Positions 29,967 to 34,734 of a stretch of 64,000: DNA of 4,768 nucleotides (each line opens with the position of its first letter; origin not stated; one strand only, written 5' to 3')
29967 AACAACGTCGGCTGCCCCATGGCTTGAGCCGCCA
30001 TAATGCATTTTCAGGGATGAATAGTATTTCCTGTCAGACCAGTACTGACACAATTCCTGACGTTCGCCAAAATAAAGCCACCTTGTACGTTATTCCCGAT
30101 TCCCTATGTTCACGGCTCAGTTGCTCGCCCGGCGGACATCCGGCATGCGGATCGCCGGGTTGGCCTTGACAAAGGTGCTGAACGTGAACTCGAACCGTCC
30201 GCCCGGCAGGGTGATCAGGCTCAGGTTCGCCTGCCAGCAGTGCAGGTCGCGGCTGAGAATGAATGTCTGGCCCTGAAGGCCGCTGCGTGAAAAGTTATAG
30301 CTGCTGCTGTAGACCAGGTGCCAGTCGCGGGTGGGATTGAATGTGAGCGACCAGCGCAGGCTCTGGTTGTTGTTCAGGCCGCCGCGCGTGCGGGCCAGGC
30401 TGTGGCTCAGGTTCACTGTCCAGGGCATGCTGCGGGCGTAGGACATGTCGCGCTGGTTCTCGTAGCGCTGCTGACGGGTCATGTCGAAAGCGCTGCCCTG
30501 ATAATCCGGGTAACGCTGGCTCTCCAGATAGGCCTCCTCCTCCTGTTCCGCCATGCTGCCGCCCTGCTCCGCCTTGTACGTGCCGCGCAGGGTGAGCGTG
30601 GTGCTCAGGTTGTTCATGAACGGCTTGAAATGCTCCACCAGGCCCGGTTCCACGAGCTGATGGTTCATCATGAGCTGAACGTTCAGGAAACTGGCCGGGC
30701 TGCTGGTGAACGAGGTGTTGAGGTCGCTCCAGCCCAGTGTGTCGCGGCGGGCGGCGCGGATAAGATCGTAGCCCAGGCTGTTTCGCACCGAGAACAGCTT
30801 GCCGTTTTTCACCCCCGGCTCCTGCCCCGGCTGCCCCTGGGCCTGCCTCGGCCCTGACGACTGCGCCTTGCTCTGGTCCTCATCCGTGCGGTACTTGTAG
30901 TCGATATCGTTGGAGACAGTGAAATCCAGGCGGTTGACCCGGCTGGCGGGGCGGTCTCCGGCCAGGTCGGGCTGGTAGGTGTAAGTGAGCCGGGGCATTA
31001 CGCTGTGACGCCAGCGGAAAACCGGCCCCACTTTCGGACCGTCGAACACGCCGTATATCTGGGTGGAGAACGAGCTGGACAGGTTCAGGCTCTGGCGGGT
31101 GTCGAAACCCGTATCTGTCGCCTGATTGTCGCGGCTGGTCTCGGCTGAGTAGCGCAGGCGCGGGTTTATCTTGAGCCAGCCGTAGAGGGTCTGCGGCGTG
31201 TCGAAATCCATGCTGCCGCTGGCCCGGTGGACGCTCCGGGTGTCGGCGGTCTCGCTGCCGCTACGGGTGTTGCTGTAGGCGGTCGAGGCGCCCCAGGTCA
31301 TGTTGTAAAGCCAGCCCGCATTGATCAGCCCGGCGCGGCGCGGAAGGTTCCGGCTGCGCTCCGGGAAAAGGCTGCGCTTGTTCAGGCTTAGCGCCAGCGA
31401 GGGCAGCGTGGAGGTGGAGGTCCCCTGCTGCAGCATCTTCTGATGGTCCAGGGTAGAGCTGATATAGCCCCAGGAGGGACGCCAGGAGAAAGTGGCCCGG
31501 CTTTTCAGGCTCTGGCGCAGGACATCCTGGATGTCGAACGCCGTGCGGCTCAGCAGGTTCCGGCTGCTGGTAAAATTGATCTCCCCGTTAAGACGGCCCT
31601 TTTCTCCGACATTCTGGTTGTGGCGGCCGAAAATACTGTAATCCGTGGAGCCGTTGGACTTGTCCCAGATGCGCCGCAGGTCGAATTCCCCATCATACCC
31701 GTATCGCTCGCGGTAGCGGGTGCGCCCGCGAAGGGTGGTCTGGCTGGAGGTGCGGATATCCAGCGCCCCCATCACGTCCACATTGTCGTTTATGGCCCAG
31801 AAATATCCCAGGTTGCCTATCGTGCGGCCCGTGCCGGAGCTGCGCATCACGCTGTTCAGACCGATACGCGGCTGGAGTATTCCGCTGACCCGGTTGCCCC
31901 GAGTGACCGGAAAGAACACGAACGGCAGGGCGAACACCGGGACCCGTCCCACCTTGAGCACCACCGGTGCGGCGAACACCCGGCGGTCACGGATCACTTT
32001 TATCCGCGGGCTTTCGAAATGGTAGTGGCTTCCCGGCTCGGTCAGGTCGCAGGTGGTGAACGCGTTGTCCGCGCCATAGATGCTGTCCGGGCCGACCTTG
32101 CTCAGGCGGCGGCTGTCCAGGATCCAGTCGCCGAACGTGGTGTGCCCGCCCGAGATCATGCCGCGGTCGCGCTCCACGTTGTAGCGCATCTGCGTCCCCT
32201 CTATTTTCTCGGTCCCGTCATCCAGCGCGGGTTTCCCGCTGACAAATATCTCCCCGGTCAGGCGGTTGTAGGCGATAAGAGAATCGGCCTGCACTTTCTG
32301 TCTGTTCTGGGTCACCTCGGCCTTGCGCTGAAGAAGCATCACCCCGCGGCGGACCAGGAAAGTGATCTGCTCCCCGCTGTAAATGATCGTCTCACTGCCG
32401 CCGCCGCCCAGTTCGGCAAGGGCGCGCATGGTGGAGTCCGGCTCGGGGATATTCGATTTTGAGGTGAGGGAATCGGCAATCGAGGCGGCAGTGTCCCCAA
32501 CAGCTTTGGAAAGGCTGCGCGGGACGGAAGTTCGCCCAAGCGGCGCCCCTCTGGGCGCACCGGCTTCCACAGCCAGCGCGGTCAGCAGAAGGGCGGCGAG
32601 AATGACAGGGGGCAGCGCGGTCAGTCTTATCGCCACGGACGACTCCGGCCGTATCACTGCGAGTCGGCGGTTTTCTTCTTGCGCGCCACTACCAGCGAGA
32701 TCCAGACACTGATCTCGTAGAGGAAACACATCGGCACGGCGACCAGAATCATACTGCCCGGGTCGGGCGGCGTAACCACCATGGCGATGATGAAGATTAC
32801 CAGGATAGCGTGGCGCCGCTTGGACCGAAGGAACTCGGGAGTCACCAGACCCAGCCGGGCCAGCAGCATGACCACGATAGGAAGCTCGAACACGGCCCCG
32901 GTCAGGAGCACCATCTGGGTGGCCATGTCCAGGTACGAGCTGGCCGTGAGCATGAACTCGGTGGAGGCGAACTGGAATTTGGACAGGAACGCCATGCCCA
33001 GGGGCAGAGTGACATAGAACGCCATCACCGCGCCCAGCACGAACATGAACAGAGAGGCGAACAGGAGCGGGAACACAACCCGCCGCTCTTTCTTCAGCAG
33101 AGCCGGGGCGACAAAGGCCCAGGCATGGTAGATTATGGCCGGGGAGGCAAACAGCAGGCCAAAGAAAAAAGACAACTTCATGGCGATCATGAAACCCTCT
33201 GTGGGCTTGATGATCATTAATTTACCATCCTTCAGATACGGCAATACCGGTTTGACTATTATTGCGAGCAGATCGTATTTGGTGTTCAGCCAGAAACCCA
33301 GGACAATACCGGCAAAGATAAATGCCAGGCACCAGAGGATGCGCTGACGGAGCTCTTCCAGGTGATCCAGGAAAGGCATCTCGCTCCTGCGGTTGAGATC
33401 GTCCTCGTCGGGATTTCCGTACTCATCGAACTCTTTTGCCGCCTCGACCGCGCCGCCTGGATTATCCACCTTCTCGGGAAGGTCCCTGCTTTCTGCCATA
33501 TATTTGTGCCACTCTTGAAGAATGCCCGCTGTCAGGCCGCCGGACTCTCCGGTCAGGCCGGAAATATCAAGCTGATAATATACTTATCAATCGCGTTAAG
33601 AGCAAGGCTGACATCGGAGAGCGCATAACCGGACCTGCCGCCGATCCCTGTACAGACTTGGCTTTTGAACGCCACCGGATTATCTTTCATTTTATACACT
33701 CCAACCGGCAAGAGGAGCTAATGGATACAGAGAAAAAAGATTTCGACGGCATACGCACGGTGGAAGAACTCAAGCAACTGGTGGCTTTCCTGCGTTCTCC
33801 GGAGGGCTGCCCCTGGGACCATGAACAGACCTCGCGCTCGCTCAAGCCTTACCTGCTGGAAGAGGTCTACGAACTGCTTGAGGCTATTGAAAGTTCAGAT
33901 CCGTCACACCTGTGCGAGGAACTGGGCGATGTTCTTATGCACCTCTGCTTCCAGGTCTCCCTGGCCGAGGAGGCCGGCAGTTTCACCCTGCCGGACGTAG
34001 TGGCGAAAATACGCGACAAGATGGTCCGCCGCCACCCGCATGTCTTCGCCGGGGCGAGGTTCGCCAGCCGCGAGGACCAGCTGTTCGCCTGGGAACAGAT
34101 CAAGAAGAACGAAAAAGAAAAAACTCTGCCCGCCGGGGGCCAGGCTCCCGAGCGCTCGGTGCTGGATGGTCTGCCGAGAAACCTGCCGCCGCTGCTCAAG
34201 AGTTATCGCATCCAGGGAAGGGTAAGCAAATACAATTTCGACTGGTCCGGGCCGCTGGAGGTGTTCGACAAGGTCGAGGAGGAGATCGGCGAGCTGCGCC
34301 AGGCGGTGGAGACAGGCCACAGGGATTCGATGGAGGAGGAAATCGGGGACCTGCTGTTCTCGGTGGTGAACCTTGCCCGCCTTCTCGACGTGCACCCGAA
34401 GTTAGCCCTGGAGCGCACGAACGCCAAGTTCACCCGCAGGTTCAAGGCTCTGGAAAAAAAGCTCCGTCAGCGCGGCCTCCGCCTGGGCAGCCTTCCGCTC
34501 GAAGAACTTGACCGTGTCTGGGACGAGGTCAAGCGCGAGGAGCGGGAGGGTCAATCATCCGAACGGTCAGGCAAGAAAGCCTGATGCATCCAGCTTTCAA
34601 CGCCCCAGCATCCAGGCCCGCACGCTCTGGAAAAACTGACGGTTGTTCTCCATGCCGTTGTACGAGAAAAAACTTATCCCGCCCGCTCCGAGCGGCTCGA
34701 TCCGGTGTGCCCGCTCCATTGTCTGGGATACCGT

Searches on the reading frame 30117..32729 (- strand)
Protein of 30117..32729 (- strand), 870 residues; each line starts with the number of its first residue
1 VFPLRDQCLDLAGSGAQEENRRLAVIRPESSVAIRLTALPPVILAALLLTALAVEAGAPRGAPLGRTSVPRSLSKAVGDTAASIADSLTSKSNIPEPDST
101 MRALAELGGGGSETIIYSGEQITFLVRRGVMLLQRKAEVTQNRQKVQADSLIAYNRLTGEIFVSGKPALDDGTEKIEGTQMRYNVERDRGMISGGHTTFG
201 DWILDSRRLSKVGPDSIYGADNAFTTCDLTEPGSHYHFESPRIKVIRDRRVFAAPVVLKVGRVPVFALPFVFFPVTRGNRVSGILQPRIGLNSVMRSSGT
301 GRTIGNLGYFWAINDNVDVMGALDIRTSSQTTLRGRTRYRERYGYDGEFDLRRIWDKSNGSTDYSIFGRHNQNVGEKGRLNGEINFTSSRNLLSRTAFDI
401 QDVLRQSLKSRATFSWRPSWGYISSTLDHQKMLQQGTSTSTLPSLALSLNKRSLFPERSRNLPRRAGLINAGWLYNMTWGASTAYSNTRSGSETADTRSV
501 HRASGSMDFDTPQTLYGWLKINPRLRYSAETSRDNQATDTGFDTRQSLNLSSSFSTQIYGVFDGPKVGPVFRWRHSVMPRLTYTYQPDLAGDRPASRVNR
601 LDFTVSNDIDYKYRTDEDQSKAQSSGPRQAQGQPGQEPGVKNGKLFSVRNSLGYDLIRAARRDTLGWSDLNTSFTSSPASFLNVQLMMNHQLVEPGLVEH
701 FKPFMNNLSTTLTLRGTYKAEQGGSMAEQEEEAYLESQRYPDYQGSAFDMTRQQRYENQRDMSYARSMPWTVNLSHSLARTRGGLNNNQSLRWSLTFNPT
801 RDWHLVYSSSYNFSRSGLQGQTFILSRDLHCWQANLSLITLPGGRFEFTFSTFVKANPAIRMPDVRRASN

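Call 18: search_protein_families(library=pfam, proteins=[window:30117-32729:-], max_evalue=0.01)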
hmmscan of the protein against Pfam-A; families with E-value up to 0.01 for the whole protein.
window:30117-32729:- (870 aa): 1 family
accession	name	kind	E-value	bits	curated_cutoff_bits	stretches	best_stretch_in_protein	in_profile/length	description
PF19838.5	LptD_2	-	9.4e-48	163.5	22.5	1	251-591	1-355/464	LptD protein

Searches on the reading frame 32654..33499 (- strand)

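Call 18: search_protein_families(library=pfam, proteins=[window:32654-33499:-], max_evalue=0.01)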
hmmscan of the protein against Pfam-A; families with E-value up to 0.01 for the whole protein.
window:32654-33499:- (281 aa): 1 family
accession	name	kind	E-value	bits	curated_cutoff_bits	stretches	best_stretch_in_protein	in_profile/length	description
PF00902.23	TatC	-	9.3e-65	218.8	25.1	1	45-256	1-208/208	Sec-independent protein translocase protein (TatC)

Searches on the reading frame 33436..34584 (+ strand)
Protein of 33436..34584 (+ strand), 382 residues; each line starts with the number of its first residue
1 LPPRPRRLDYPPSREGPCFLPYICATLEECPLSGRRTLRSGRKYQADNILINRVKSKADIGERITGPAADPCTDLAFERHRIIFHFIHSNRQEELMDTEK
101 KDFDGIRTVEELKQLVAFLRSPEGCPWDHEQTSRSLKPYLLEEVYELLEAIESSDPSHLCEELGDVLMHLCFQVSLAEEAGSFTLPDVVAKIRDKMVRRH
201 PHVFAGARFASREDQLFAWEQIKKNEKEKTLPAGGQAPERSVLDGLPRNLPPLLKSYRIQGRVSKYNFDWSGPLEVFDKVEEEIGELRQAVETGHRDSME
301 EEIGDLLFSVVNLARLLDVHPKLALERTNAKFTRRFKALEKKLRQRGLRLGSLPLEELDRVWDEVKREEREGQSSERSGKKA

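Call 18: search_protein_families(library=pfam, proteins=[window:33436-34584:+], max_evalue=0.01)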
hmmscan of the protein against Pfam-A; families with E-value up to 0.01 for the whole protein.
window:33436-34584:+ (382 aa): 3 families
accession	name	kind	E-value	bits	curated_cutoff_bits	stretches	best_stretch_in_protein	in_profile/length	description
PF03819.22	MazG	-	1.1e-39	135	22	2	131-204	1-74/74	MazG nucleotide pyrophosphohydrolase domain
PF01503.22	PRA-PH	-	1.6e-09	38.5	21.3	1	276-325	30-79/86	Phosphoribosyl-ATP pyrophosphohydrolase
PF12643.12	MazG-like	-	4.7e-05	24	27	0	283-331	18-65/85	MazG-like family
